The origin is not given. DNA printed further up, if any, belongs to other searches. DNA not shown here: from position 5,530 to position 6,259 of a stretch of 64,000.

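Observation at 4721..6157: Sigma-54 activator with an unusual Cys/His-rich N-terminal sensor; start likely at internal Met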

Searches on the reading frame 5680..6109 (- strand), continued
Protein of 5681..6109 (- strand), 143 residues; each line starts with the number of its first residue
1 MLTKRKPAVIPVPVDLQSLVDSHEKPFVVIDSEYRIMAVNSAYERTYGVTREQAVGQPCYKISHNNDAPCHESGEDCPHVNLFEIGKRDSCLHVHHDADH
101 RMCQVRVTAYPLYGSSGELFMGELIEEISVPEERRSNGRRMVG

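Call 53: fold_search(model_id=the predicted structure, library=pdb)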
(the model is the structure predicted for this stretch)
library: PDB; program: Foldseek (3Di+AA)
matches with E <= 10: 1272; with E <= 0.001: 463
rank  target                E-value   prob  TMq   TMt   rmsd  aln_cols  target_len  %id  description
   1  1d06                  1.6e-06  1.00  0.76  0.69   3.2       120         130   18  STRUCTURAL BASIS OF DIMERIZATION AND SENSORY MECHANISMS OF OXYGEN-SENSING DOMAIN OF RHIZOBIUM MELILOTI FIXL DETERMINED A (released 2000-03-15)
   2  3bwl_B                1.6e-06  1.00  0.70  0.67   4.3       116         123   17  Crystal structure of PAS domain of HTR-like protein from Haloarcula marismortui (released 2008-01-15)
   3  9cmf_A                1.6e-06  1.00  0.66  0.12   4.6       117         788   18  Substrate bound DosP (released 2024-11-20)
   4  9bgv_A                1.7e-06  1.00  0.66  0.12   4.6       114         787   18  DosP R97A straight form (released 2024-11-20)
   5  3lyx_A                1.8e-06  1.00  0.73  0.72   3.2       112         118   21  Crystal structure of the PAS domain of the protein CPS_1291 from Colwellia psychrerythraea. Northeast Structural Genom (released 2010-04-07)
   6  8a36_A                2.0e-06  1.00  0.72  0.64   3.8       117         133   18  Crystal structure of PpSB1-LOV-K117E mutant (dark state), monoclinic form (released 2023-07-05)
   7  6zj8_D                2.6e-06  1.00  0.63  0.63   4.2       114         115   22  Structure of the PAS domain from Bordetella pertussis BvgS (released 2020-11-11)
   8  3lyx_B                2.9e-06  1.00  0.73  0.71   3.1       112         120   21  Crystal structure of the PAS domain of the protein CPS_1291 from Colwellia psychrerythraea. Northeast Structural Genom (released 2010-04-07)
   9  6zj8_G                3.1e-06  1.00  0.65  0.56   5.2       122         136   20  Structure of the PAS domain from Bordetella pertussis BvgS (released 2020-11-11)
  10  8q5e_A                3.9e-06  1.00  0.75  0.66   3.3       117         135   17  Crystal structure of PpSB1-LOV protein from Pseudomonas putida with covalent FMN (released 2023-11-29)
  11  9ce0_B                4.1e-06  1.00  0.70  0.12   3.1       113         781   18  DosP Apo Bent form (released 2024-11-20)
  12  9bkv_B                4.8e-06  1.00  0.65  0.12   4.7       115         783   17  DosP R97A bent form (released 2024-11-20)
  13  8a7f_A                5.1e-06  1.00  0.69  0.25   3.8       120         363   17  Crystal structure of a chimeric LOV-Histidine kinase SB2F1-I66R mutant (asymmetrical variant, trigonal form with long  (released 2024-01-10)
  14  9cdr_A                5.1e-06  1.00  0.65  0.12   4.5       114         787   18  DosP Apo straight form (released 2024-11-20)
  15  8a3u                  6.1e-06  1.00  0.68  0.25   3.9       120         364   17  Crystal structure of a chimeric LOV-Histidine kinase SB2F1 (symmetrical variant, trigonal form with short c-axis) (released 2023-12-20)
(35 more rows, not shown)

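Call 61: search_protein_families(library=pfam, proteins=[L011:10545-14576:+, L011:14771-16285:+, L002:10060-13713:+, L005:9727-11304:+, L005:11548-13821:+, L006:13-2232:+, L006:3362-4594:+, L006:6991-7824:-, L010:7183-7713:-, L014:7252-7806:-], max_evalue=0.0001)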
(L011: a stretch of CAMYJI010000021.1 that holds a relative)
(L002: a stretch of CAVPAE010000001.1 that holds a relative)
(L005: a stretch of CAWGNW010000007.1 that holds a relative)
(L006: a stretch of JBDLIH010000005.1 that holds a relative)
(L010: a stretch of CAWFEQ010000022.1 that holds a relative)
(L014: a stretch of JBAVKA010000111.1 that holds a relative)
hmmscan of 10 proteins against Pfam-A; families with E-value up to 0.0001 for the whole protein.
L011:10545-14576:+ (1343 aa): 8 families
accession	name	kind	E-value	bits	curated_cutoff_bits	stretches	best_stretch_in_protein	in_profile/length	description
PF18911.6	PKD_4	-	1.7e-28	98.9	27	1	159-242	1-83/85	PKD domain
PF17963.7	Big_9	-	5.8e-18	66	23.6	1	249-345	1-89/89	Bacterial Ig domain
PF00801.26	PKD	-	1.8e-17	63.5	23.5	1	173-238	12-77/80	PKD domain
PF17892.7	Cadherin_5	-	5.7e-17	61.8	26.5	1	249-347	2-98/98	Cadherin-like domain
PF17803.7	Cadherin_4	-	2.7e-13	50.6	25.1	1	239-315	2-71/71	Bacterial cadherin-like domain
PF14522.11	Cytochrome_C7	-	1.1e-08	35.2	24.8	0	1151-1202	12-52/67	Cytochrome c7 and related cytochrome c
PF22352.2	K319L-like_PKD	-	1.4e-08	35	27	1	176-241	12-83/84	K319L-like, PKD domain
PF22113.1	Mtrc-MtrF_II-IV_dom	-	1.8e-07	31.3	30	0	1113-1209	83-175/176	Outer membrane cytochrome MtrC/MtrF-like, domains II/IV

L011:14771-16285:+ (504 aa): 4 families
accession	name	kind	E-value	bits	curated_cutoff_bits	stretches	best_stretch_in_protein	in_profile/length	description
PF13145.12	Rotamase_2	-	4e-16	60.3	27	1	308-427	1-116/121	PPIC-type PPIASE domain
PF00639.27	Rotamase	-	3.7e-15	57.1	21.7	1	340-417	19-96/97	PPIC-type PPIASE domain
PF13616.12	Rotamase_3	-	1.7e-09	38.7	22.5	1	331-419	28-115/116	PPIC-type PPIASE domain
PF13624.11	SurA_N_3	-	4.6e-05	23.8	27.2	0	8-111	11-107/162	SurA-like N-terminal domain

L002:10060-13713:+ (1217 aa): 1 family
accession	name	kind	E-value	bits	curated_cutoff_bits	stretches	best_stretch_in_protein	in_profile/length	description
PF14522.11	Cytochrome_C7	-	4.4e-06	26.9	24.8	0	961-1055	14-67/67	Cytochrome c7 and related cytochrome c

L005:9727-11304:+ (525 aa): 2 families
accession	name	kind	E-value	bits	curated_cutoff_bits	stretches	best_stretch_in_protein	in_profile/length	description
PF01564.23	Spermine_synth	-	6.4e-10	39.3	22.9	1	291-432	8-156/186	Spermine/spermidine synthase domain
PF13649.12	Methyltransf_25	-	1.4e-05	26.2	27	1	305-399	1-97/97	Methyltransferase domain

L005:11548-13821:+ (757 aa): 5 families
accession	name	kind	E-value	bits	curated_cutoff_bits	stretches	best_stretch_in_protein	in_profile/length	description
PF17963.7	Big_9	-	3.4e-15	57.1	23.6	1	169-260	1-89/89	Bacterial Ig domain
PF17803.7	Cadherin_4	-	3.1e-12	47.3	25.1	1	160-230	2-71/71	Bacterial cadherin-like domain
PF17892.7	Cadherin_5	-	8.4e-10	38.8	26.5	1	169-261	2-97/98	Cadherin-like domain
PF00801.26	PKD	-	1.3e-08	35.2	23.5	1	89-163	8-80/80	PKD domain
PF18911.6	PKD_4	-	1.8e-08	34.7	27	1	86-164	10-84/85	PKD domain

L006:13-2232:+ (739 aa): 2 families
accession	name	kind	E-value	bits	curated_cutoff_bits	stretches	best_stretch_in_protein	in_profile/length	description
PF00384.28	Molybdopterin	-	4.9e-42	144.7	24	1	3-463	68-352/353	Molybdopterin oxidoreductase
PF01568.27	Molydop_binding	-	8.5e-17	61.6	26.8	1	601-705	1-101/110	Molydopterin dinucleotide binding domain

L006:3362-4594:+ (410 aa): 2 families
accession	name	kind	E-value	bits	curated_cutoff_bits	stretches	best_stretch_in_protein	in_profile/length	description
PF09459.16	EB_dh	-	9.4e-22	78.6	33.3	1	239-397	23-234/236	Ethylbenzene dehydrogenase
PF11617.13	Cu-binding_MopE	-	1.6e-11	44.7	27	2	47-82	1-29/30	Putative metal-binding motif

L006:6991-7824:- (277 aa): 3 families
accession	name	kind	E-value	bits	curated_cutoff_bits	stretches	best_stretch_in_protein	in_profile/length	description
PF13462.12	Thioredoxin_4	-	1.9e-28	100.2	23.2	1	92-237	4-148/165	Thioredoxin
PF01323.26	DSBA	-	2.6e-17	63.7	25.6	1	104-261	1-191/191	DSBA-like thioredoxin domain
PF13743.12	Thioredoxin_5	-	9.2e-06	25.9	27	1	170-256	98-184/186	Thioredoxin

L010:7183-7713:- (176 aa): 0 families

L014:7252-7806:- (184 aa): 0 families
